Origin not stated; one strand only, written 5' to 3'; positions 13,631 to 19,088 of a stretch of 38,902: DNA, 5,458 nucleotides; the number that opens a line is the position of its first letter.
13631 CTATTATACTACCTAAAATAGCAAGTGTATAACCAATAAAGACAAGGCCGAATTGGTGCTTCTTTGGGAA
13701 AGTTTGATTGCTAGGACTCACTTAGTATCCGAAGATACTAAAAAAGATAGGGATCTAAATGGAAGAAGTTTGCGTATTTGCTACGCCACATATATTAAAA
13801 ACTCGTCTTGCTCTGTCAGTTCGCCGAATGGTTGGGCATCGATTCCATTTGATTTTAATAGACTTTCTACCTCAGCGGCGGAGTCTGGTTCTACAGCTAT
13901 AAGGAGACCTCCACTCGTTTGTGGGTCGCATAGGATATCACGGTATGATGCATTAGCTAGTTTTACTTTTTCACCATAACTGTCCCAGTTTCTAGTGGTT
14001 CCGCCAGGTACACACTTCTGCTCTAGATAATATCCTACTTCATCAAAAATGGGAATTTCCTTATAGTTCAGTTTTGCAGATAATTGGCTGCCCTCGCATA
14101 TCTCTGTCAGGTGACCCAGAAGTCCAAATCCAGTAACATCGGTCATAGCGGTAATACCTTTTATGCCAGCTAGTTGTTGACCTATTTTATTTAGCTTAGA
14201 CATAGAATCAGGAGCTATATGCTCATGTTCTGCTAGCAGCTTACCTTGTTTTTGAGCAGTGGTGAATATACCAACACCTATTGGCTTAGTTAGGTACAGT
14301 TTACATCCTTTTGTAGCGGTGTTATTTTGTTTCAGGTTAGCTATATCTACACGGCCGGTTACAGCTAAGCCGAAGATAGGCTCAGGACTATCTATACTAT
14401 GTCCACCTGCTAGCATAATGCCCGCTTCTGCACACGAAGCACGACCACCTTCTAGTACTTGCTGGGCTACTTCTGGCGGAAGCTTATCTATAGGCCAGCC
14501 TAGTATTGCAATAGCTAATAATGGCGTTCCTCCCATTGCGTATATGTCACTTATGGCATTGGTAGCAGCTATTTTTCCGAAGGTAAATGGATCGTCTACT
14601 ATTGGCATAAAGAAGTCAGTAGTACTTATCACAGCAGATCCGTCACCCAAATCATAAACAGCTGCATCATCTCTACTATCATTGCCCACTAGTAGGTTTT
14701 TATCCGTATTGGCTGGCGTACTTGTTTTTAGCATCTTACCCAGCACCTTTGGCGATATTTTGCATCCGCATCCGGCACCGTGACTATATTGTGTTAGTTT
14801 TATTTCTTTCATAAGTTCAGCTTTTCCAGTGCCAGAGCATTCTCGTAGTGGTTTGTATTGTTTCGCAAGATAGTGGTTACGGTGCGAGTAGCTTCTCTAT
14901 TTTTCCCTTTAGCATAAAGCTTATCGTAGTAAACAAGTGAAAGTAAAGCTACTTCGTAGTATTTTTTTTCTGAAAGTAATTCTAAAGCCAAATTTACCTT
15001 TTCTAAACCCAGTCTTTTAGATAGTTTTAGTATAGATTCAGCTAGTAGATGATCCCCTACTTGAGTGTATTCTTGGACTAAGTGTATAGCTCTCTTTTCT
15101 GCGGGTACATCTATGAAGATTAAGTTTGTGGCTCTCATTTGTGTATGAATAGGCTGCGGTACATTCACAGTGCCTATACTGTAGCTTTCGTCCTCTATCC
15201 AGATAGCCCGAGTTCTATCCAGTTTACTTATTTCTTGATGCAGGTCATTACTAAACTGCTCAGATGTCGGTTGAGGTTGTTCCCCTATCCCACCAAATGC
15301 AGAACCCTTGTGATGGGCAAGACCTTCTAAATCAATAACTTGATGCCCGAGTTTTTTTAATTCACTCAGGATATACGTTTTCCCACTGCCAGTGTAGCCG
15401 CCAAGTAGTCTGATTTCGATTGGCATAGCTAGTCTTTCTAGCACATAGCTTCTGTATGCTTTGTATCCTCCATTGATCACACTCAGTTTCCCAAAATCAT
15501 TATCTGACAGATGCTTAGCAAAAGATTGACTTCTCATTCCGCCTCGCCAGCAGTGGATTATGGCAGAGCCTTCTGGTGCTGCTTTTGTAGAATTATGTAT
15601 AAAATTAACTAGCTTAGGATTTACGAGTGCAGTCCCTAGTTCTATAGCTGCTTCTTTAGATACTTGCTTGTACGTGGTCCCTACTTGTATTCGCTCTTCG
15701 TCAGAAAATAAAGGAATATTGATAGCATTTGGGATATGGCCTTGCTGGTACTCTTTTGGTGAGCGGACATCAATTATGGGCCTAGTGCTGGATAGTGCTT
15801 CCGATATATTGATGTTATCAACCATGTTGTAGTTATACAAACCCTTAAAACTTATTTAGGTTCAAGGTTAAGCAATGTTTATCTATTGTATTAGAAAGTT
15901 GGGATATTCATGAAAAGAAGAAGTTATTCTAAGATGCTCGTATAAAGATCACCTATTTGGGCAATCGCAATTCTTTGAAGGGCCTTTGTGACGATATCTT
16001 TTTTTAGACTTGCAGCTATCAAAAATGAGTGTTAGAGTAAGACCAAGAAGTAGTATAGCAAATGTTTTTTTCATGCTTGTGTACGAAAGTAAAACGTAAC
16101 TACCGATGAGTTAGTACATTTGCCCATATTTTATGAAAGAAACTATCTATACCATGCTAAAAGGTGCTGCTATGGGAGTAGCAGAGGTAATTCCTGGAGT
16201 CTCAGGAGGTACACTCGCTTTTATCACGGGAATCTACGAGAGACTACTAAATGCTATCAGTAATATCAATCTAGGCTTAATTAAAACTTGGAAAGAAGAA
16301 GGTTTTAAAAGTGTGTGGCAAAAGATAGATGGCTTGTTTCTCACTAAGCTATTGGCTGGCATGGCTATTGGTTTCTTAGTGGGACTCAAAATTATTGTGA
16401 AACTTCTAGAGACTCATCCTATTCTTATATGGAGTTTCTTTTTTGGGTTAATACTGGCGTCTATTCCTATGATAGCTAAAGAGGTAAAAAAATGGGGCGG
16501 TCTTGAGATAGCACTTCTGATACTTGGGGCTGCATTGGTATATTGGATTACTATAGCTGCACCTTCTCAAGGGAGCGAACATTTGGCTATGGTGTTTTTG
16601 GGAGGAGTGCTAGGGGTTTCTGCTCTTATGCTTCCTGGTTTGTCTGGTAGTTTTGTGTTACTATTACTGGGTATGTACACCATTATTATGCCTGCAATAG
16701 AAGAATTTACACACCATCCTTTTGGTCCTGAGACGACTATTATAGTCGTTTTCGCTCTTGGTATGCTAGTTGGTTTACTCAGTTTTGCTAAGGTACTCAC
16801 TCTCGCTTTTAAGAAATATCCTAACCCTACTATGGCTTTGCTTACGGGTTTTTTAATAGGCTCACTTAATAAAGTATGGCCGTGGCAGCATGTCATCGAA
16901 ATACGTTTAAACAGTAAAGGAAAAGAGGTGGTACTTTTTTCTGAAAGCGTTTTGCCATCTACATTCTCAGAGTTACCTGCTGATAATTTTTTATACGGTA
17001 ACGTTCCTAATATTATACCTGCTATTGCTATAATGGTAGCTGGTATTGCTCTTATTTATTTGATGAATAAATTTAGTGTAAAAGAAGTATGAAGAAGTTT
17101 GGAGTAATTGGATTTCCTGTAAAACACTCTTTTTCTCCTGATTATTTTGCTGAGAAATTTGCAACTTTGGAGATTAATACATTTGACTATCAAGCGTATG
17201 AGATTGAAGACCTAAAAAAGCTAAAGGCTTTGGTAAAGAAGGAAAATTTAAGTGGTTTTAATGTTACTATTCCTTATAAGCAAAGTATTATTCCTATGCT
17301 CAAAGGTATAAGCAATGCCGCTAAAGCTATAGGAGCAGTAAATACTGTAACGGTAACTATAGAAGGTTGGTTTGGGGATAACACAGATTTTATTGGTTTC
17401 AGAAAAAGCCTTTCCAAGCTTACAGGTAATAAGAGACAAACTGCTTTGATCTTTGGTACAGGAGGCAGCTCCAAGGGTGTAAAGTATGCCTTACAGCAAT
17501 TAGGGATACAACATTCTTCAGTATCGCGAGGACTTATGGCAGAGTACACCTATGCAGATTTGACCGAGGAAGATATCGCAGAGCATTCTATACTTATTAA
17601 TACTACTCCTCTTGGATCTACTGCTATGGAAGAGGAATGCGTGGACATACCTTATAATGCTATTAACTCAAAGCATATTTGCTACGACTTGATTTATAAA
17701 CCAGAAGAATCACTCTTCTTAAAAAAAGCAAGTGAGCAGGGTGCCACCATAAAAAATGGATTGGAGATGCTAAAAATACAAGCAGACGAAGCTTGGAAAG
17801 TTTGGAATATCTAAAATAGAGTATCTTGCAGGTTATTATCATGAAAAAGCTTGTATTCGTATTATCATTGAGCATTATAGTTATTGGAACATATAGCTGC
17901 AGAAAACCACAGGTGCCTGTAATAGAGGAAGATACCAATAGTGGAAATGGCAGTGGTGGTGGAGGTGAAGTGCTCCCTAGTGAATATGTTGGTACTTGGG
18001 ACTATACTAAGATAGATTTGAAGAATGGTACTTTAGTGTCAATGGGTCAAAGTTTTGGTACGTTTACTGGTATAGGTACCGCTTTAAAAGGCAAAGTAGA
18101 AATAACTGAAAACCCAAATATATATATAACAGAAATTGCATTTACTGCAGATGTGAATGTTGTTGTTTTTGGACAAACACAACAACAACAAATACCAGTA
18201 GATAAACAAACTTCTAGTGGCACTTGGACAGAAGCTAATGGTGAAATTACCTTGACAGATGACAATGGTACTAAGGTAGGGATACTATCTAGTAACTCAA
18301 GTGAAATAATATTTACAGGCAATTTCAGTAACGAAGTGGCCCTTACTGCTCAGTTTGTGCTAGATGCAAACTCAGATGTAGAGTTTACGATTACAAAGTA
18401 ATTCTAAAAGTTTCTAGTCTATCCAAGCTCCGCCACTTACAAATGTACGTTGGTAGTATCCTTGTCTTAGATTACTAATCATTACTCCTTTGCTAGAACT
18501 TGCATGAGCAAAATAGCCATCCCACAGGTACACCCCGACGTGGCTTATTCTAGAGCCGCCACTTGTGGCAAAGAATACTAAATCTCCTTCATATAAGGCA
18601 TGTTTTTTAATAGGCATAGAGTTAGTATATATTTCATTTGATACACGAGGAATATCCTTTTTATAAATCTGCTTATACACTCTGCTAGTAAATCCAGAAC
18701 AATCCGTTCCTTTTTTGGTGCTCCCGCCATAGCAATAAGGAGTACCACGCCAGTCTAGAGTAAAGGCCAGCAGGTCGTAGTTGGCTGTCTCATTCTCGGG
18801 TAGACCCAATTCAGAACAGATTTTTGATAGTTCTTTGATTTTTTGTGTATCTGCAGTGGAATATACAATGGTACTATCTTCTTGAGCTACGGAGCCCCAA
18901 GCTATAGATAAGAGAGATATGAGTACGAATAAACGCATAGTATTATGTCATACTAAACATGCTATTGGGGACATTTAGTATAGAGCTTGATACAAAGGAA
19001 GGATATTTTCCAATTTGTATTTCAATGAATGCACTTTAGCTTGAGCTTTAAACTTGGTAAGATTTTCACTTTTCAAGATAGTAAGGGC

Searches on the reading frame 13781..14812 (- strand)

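Call 63: search_protein_families(library=pfam, max_evalue=0.00001, proteins=[window:13781-14812:-])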
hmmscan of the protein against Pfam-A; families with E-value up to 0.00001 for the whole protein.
window:13781-14812:- (343 aa): 2 families
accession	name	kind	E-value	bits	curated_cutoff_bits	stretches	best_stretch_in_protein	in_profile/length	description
PF00586.29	AIRS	-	9.4e-26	90.9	24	1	48-155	2-112/112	AIR synthase related protein, N-terminal domain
PF02769.27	AIRS_C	-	2.2e-22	80.3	23.1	1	168-337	2-150/156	AIR synthase related protein, C-terminal domain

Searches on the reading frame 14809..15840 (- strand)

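Call 63: search_protein_families(library=pfam, max_evalue=0.00001, proteins=[window:14809-15840:-])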
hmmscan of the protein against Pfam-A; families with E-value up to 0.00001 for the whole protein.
window:14809-15840:- (343 aa): 1 family
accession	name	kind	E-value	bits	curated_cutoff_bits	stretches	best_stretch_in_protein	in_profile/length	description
PF00581.25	Rhodanese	-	4.3e-13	50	22.2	1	18-130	11-100/102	Rhodanese-like domain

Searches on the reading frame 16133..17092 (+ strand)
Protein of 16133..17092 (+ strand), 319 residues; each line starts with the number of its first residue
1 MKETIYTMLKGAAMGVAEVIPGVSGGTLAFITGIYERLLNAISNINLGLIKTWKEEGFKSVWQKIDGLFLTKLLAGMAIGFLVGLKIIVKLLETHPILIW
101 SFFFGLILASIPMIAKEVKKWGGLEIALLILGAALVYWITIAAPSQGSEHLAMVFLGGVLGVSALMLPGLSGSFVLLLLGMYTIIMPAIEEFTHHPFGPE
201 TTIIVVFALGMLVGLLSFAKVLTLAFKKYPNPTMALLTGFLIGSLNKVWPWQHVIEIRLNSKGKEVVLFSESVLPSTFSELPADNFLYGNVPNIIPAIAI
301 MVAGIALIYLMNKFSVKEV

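Call 63: search_protein_families(library=pfam, max_evalue=0.00001, proteins=[window:16133-17092:+])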
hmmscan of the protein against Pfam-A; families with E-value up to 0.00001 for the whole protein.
window:16133-17092:+ (319 aa): 1 family
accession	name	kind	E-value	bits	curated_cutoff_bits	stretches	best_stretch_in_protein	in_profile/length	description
PF04018.18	VCA0040-like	-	6.7e-85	285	26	1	14-265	1-245/246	Undecaprenyl phosphate translocase-like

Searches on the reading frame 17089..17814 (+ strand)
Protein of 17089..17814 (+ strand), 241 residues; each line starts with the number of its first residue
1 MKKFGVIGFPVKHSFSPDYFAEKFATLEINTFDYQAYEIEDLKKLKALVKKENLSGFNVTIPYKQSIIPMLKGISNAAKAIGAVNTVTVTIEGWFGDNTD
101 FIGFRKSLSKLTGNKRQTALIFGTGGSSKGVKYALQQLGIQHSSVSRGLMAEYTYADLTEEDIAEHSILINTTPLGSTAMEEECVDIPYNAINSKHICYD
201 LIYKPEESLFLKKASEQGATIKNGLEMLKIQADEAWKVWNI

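Call 63: search_protein_families(library=pfam, max_evalue=0.00001, proteins=[window:17089-17814:+])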
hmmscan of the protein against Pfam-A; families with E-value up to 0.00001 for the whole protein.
window:17089-17814:+ (241 aa): 1 family
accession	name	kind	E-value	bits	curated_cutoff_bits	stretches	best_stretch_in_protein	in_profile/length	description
PF08501.16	Shikimate_dh_N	-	8.3e-23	80.9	27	1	6-87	1-83/83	Shikimate dehydrogenase substrate binding domain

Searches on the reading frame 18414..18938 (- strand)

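Call 63: search_protein_families(library=pfam, max_evalue=0.00001, proteins=[window:18414-18938:-])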
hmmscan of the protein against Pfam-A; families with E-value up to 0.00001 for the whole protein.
window:18414-18938:- (174 aa): 1 family
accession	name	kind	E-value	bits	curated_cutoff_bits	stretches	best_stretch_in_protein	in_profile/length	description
PF00877.26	NLPC_P60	-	6.1e-26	90.9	23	1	65-168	1-102/105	NlpC/P60 family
